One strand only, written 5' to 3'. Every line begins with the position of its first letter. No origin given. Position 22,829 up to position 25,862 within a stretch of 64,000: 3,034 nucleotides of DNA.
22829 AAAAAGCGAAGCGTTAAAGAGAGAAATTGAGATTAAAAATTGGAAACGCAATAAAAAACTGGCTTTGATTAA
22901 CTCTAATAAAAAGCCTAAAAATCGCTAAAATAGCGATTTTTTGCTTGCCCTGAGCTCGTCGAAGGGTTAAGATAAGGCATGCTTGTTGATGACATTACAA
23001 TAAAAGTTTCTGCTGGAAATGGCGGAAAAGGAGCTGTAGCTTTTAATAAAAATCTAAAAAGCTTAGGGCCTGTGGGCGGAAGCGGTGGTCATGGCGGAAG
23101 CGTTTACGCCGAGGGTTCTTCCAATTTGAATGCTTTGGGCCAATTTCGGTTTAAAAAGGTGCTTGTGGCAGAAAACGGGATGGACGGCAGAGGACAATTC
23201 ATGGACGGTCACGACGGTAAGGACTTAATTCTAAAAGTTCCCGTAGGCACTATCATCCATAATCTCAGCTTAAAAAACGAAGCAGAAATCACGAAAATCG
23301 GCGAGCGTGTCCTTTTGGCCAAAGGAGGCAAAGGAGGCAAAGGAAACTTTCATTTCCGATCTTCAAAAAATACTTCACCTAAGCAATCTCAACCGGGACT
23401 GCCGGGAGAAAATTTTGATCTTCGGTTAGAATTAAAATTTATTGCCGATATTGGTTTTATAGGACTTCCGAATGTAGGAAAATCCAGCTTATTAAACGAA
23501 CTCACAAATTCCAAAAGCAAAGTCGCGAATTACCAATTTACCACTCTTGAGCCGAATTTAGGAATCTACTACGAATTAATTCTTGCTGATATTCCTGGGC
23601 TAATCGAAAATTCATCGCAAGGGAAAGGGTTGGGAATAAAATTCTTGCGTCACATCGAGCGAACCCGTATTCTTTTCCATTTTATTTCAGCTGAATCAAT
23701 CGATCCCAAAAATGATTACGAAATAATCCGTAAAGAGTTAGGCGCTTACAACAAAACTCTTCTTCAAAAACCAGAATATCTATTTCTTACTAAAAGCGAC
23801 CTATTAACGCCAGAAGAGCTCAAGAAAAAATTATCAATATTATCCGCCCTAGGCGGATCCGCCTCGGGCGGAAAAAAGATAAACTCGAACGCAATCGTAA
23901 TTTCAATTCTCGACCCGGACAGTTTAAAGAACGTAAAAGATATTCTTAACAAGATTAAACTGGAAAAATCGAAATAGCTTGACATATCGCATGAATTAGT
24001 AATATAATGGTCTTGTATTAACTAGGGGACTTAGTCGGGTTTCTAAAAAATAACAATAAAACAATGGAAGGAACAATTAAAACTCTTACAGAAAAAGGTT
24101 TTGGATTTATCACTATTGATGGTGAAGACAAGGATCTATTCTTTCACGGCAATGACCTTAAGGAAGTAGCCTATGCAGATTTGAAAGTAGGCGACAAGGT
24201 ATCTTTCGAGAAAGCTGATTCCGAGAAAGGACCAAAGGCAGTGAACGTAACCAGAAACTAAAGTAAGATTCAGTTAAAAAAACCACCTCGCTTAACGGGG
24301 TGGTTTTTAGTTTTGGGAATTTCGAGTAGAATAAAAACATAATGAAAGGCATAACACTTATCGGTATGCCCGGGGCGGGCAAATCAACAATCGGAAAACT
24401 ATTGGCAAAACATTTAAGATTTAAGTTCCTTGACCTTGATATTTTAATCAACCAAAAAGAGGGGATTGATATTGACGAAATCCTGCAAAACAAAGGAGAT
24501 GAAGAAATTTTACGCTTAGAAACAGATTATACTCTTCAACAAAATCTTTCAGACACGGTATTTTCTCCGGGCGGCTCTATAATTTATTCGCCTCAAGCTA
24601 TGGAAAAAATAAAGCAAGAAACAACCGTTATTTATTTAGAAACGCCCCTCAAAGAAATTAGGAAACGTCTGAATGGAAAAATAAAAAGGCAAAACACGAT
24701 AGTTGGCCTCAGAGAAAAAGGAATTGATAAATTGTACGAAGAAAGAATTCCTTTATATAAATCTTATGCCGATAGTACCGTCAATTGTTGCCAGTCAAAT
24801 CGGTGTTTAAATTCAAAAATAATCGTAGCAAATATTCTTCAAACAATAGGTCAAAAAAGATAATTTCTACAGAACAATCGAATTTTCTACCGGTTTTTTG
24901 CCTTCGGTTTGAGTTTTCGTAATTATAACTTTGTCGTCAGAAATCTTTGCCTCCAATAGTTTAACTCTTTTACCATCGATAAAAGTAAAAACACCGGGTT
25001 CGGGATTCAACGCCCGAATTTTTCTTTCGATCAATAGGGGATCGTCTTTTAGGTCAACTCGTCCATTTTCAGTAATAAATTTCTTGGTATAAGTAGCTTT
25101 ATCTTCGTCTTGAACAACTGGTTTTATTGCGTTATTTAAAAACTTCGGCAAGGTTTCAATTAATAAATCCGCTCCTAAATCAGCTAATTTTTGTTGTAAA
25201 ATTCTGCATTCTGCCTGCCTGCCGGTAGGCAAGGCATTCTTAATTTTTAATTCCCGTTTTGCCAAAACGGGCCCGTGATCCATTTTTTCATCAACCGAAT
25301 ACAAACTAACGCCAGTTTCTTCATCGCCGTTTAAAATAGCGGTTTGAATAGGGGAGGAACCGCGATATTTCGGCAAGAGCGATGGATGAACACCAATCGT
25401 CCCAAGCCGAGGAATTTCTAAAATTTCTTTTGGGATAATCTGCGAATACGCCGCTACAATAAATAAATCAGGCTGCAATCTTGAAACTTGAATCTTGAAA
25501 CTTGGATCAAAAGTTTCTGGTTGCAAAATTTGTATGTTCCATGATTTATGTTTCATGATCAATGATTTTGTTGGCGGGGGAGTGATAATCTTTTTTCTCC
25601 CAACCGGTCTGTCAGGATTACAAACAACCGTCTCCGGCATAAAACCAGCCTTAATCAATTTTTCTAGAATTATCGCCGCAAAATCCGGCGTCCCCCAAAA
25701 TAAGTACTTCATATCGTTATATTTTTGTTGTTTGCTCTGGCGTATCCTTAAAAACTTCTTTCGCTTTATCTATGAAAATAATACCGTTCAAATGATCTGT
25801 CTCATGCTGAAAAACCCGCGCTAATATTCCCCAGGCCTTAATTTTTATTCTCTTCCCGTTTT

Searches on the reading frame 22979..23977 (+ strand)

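Call 24: search_protein_families(library=pfam, proteins=[window:22979-23977:+], max_evalue=0.001)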
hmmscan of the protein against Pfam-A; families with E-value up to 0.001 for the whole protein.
window:22979-23977:+ (332 aa): 3 families
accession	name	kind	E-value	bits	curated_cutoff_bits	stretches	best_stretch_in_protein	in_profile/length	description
PF01018.28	GTP1_OBG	-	5.6e-44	149.9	27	1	3-153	1-154/155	GTP1/OBG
PF01926.29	MMR_HSR1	-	5.9e-24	84.8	21.9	1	158-271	2-112/113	50S ribosome-binding GTPase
PF02421.24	FeoB_N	-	6.1e-10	39.3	27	1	158-209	3-58/156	Ferrous iron transport protein B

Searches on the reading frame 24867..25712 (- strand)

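Call 24: search_protein_families(library=pfam, proteins=[window:24867-25712:-], max_evalue=0.001)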
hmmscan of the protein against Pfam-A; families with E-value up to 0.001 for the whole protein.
window:24867-25712:- (281 aa): 2 families
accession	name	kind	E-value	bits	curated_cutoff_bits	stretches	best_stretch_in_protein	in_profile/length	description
PF00551.24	Formyl_trans_N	-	7.8e-35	120.7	26.1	1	5-160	5-159/181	Formyl transferase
PF02911.23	Formyl_trans_C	-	3.9e-10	40.2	21.1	1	214-261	4-51/100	Formyl transferase, C-terminal domain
